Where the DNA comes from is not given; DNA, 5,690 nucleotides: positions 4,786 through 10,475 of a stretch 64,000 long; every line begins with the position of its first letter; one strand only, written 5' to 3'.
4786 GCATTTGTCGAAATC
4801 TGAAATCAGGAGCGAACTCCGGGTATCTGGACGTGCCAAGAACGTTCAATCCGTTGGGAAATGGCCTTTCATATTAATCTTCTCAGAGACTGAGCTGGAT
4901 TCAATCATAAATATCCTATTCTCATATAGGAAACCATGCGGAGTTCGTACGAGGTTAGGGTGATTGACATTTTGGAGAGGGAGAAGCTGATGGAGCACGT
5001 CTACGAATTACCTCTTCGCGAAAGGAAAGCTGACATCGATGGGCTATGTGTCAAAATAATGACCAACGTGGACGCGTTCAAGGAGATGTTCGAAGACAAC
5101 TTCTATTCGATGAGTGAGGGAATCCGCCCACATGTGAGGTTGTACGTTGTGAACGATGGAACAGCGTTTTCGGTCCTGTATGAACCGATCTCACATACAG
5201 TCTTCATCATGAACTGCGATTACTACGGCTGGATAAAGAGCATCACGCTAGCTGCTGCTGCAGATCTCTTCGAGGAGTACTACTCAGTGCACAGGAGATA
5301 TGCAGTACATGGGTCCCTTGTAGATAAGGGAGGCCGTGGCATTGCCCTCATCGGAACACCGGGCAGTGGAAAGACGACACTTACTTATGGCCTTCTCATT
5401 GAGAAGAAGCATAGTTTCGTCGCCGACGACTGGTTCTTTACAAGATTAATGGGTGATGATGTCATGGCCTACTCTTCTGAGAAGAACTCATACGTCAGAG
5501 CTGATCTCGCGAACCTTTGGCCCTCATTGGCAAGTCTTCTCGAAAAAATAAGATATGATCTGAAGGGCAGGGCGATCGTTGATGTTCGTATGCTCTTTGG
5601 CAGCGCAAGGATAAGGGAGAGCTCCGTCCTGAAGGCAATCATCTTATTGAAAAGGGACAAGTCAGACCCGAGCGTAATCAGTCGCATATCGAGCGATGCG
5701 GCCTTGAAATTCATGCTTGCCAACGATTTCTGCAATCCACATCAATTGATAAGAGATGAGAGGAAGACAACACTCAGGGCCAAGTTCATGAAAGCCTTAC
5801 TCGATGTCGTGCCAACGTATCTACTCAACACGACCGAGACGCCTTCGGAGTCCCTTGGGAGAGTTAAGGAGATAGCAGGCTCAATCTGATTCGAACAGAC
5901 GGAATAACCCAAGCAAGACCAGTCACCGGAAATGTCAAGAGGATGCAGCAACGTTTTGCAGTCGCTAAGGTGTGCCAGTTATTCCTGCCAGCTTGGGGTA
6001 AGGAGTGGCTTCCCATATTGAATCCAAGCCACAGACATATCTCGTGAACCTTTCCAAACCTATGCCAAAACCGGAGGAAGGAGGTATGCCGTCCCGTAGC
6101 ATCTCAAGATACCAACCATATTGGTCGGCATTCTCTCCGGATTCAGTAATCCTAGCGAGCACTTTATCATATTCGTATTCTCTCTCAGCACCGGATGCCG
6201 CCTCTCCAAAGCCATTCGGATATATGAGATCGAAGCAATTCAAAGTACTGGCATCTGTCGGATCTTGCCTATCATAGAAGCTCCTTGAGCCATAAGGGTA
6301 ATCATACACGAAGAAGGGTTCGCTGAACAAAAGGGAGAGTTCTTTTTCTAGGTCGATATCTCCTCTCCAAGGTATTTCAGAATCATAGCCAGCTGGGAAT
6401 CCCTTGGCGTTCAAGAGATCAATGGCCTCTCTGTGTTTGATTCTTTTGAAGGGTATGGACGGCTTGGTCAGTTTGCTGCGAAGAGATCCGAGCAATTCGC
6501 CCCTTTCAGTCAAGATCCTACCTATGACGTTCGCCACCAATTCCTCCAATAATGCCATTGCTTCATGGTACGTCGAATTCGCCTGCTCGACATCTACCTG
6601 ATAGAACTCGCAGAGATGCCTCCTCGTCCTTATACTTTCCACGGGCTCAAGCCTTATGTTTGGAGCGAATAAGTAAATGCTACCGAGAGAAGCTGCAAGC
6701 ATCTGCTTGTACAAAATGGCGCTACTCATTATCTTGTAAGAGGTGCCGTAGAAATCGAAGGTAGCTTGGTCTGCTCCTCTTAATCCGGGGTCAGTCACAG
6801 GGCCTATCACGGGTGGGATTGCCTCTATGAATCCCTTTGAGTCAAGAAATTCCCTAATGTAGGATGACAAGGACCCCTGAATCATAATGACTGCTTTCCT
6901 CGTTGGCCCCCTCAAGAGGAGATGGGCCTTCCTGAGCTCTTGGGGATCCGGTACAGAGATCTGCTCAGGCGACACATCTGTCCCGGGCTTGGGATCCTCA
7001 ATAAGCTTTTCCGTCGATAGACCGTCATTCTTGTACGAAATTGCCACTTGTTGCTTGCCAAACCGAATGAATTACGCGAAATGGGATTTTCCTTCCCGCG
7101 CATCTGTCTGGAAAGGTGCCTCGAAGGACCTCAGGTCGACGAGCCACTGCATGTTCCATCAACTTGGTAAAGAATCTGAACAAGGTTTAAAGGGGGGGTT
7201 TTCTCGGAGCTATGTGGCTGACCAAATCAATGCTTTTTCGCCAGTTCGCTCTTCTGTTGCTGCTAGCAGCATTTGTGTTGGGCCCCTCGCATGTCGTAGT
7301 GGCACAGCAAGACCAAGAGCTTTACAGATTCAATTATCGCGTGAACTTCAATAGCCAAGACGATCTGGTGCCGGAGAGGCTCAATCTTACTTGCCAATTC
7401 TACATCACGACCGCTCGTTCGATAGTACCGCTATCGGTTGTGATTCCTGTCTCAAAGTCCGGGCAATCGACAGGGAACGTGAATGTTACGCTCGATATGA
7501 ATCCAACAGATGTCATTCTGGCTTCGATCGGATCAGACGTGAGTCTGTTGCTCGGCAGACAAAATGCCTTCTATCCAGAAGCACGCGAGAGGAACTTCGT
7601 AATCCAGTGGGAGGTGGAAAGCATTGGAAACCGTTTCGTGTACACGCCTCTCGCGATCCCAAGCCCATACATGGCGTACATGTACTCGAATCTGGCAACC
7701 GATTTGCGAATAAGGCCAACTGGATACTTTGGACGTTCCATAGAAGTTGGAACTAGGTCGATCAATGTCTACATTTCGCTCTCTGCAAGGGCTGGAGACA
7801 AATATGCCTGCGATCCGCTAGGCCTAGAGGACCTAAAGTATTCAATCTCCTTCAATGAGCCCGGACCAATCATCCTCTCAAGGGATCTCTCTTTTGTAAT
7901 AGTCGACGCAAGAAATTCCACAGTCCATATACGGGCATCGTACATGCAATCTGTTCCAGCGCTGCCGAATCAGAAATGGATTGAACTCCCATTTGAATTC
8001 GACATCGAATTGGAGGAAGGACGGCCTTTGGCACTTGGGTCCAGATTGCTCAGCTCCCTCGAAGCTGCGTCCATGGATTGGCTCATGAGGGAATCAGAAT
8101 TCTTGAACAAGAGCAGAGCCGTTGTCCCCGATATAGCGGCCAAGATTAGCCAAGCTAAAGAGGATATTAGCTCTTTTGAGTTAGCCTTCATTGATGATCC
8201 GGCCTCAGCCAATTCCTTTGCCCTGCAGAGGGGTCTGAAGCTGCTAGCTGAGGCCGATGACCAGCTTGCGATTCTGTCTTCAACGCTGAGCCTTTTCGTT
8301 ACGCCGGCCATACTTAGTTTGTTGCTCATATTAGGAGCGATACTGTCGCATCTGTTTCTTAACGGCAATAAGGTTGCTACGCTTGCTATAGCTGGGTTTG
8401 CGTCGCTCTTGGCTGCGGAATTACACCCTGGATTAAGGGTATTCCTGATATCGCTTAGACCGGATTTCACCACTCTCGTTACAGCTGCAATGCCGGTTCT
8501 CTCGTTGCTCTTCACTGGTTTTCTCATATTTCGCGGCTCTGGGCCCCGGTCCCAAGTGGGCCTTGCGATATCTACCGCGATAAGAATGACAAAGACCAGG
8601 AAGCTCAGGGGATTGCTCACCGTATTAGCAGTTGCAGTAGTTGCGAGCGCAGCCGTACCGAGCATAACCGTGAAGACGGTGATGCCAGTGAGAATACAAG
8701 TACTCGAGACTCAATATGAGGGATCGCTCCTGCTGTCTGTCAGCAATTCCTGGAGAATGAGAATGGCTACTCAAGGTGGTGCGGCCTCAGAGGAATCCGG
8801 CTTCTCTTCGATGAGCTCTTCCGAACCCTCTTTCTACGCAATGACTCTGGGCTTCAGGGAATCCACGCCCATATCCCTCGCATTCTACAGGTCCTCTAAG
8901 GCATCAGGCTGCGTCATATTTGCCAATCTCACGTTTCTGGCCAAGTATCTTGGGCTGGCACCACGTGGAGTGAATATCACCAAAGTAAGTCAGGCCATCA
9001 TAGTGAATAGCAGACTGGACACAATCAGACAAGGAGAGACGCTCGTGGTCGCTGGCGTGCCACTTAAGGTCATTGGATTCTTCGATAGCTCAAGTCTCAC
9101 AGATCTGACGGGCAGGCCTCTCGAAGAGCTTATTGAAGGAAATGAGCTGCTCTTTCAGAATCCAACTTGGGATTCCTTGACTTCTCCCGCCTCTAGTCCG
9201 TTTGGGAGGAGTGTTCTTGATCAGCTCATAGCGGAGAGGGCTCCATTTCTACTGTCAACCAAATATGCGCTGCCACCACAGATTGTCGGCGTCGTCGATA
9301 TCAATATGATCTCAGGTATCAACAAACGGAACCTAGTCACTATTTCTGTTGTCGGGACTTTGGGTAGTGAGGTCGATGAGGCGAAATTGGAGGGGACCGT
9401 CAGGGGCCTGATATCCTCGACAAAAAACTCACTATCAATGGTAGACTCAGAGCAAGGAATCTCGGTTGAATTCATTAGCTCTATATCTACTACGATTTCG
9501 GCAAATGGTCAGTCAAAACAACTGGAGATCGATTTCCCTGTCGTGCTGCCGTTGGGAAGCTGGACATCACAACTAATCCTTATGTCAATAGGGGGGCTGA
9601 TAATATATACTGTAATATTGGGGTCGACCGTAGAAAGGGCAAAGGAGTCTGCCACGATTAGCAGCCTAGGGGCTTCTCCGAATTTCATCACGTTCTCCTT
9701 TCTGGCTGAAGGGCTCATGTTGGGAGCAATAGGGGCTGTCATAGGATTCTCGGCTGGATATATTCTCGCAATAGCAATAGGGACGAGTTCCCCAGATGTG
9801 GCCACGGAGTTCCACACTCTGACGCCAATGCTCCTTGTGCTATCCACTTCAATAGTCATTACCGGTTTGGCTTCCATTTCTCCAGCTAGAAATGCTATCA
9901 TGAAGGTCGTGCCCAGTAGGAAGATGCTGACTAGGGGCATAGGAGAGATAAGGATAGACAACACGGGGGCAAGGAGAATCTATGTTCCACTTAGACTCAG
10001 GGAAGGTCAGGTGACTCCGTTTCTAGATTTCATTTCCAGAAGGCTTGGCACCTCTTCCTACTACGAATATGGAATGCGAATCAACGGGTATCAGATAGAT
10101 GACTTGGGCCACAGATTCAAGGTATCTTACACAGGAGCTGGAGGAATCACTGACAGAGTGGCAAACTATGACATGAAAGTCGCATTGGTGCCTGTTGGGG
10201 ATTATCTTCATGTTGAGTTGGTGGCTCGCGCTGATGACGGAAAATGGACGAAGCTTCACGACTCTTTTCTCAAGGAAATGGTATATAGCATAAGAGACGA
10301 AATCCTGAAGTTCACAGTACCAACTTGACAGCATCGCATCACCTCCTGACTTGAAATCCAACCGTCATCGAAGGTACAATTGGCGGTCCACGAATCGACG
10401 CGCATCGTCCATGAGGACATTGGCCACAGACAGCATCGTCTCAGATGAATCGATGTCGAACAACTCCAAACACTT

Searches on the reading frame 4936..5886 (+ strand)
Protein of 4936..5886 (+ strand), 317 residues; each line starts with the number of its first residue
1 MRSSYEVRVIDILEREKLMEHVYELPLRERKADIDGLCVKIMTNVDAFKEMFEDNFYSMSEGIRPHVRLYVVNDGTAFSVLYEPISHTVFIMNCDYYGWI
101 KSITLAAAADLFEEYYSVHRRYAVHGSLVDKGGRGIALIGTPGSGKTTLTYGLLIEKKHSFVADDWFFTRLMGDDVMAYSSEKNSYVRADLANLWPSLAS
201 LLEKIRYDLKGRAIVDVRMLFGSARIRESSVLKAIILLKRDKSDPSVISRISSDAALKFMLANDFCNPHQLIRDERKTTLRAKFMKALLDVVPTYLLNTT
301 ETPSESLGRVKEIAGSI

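Call 6: search_protein_families(library=pfam, proteins=[window:4936-5886:+], max_evalue=0.01)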
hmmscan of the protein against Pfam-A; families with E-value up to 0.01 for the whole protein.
window:4936-5886:+ (317 aa): 3 families
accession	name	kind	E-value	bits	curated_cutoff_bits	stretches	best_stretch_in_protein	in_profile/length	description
PF07475.17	Hpr_kinase_C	-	1.3e-11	44.7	33.3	1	121-256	6-121/171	HPr Serine kinase C-terminal domain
PF13671.12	AAA_33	-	6.2e-05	23.8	27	1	136-194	2-55/143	AAA domain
PF13238.12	AAA_18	-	0.0016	19.3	29.4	1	136-179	1-44/128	AAA domain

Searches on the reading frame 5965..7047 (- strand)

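Call 6: search_protein_families(library=pfam, proteins=[window:5965-7047:-], max_evalue=0.01)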
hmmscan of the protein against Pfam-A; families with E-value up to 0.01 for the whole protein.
window:5965-7047:- (360 aa): 1 family
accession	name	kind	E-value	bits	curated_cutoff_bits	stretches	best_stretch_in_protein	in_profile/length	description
PF00152.25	tRNA-synt_2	-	2.1e-55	188.4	25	1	37-353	5-307/308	tRNA synthetases class II (D, K and N)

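Call 22: search_protein_families(library=ncbifam, proteins=[window:5965-7047:-], max_evalue=0.01)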
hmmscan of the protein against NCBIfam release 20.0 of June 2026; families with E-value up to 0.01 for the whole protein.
window:5965-7047:- (360 aa): 17 families
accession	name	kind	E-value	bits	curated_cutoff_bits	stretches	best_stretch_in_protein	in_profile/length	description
NF005052.0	PRK06462.1-1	equivalog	6.7e-127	423.4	368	1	44-360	39-353/353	asparagine synthetase A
NF005054.0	PRK06462.1-4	equivalog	1.2e-77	261.1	309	1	45-357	16-315/318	asparagine synthetase A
NF003037.0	PRK03932.1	equivalog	5.8e-60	203.5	414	1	40-353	119-445/451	asparagine--tRNA ligase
NF003483.0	PRK05159.1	equivalog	1.6e-55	188.7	353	1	35-352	118-431/438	aspartate--tRNA(Asn) ligase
TIGR00457.1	asnS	equivalog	5.4e-53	180.4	342.6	1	40-354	122-450/455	asparagine--tRNA ligase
TIGR00458.1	aspS_nondisc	equivalog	5.4e-46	157.4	368.4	1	40-352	119-421/428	aspartate--tRNA(Asn) ligase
NF001750.0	PRK00476.1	equivalog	3.6e-18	65.2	443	2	31-181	121-268/590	aspartate--tRNA ligase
NF001756.1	PRK00484.1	subfamily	9.7e-17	60.8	468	2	241-353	368-485/488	lysine--tRNA ligase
TIGR00459.1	aspS_bact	equivalog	4.4e-16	58.3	373.85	2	38-180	123-262/586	aspartate--tRNA ligase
TIGR00499.1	lysS_bact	equivalog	7.3e-15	54.6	427.6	2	49-211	167-323/496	lysine--tRNA ligase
TIGR00462.1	genX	equivalog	5.8e-12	45.7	286.9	1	60-346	7-300/304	EF-P lysine aminoacylase EpmA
NF005053.0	PRK06462.1-3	equivalog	6.3e-12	45.6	322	1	122-344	40-258/274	asparagine synthetase A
NF005055.0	PRK06462.1-5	equivalog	7.7e-11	41.7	389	1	120-347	105-328/341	asparagine synthetase A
NF009460.0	PRK12820.1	equivalog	8.1e-10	37.4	1379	1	38-174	157-290/723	bifunctional aspartyl-tRNA synthetase/aspartyl/glutamyl-tRNA amidotransferase subunit C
NF006828.0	PRK09350.1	equivalog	1.4e-06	27.8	264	1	241-350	206-320/325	elongation factor P--(R)-beta-lysine ligase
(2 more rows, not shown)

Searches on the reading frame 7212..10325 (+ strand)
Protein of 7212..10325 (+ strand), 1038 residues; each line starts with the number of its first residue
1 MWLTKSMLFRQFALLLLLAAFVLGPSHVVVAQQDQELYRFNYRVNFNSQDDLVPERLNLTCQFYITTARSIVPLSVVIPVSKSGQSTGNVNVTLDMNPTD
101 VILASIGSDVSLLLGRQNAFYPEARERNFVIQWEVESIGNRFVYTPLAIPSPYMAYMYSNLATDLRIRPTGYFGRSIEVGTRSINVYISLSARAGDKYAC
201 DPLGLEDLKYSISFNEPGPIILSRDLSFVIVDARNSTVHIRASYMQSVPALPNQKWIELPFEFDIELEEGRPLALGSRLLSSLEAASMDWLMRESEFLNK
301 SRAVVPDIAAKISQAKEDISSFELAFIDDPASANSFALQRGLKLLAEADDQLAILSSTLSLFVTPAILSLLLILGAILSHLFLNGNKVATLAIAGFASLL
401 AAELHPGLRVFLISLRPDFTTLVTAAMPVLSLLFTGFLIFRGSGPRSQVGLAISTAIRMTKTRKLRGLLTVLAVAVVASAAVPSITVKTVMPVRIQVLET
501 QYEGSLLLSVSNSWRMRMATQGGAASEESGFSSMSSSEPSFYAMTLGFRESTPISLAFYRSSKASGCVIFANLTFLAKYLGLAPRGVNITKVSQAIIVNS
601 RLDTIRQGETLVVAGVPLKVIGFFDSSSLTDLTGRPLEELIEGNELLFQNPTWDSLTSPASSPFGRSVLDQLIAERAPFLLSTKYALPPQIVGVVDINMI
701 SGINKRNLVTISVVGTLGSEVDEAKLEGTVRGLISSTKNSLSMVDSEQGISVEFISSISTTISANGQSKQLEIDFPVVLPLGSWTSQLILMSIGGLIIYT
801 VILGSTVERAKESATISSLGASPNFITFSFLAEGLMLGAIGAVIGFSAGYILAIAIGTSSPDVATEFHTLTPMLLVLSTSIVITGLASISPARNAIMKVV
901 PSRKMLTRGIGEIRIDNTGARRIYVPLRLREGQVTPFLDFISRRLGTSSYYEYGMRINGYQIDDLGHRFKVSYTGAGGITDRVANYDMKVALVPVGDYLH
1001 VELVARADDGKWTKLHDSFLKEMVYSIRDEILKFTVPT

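Call 6: search_protein_families(library=pfam, proteins=[window:7212-10325:+], max_evalue=0.01)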
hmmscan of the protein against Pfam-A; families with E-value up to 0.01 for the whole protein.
window:7212-10325:+ (1038 aa): 1 family
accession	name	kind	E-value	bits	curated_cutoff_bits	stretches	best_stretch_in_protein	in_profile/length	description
PF02687.27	FtsX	-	2.4e-09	37.7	25.5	1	788-895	5-115/120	FtsX-like permease C-terminal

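Call 22: search_protein_families(library=ncbifam, proteins=[window:7212-10325:+], max_evalue=0.01)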
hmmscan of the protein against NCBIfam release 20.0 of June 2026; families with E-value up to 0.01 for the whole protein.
window:7212-10325:+ (1038 aa): 6 families
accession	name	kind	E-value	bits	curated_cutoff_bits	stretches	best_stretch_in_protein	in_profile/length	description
TIGR03434.1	ADOP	subfamily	5.5e-06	24.8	622.3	1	704-888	208-379/803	ADOP family duplicated permease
NF038347.1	FtsX_Gpos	exception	8.7e-05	22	225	1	788-885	176-279/296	permease-like cell division protein FtsX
TIGR00439.2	FtsX_Gneg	equivalog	0.00018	20.8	255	1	790-873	176-260/292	permease-like cell division protein FtsX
NF007826.0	PRK10535.1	equivalog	0.00052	18.4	966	1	789-896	531-637/648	macrolide ABC transporter ATP-binding protein/permease MacB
NF038346.1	FtsX_actino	exception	0.0045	16.4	250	1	787-856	187-256/308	permease-like cell division protein FtsX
NF008357.0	PRK11146.1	exception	0.0081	15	439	0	797-856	287-345/414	lipoprotein-releasing ABC transporter permease subunit LolE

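Call 25: find_encoding_contigs(protein=window:7212-10325:+, flank=10000, max_places=4)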
Protein window:7212-10325:+ (1038 aa): no gene with exactly this product is on record in the collection.

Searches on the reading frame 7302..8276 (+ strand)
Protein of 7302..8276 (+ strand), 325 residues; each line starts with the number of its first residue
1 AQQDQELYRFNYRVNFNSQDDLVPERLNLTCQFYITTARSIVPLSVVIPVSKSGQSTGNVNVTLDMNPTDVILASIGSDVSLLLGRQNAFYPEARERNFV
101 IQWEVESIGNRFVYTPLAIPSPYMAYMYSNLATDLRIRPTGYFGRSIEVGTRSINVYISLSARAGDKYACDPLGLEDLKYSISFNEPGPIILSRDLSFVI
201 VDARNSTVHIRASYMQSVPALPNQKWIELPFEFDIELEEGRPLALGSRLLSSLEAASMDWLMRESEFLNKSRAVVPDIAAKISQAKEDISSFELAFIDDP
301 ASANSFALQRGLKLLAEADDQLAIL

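Call 73: search_protein_families(library=pfam, proteins=[window:7302-8276:+], max_evalue=5)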
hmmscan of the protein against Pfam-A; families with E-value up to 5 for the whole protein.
window:7302-8276:+ (325 aa): 0 families
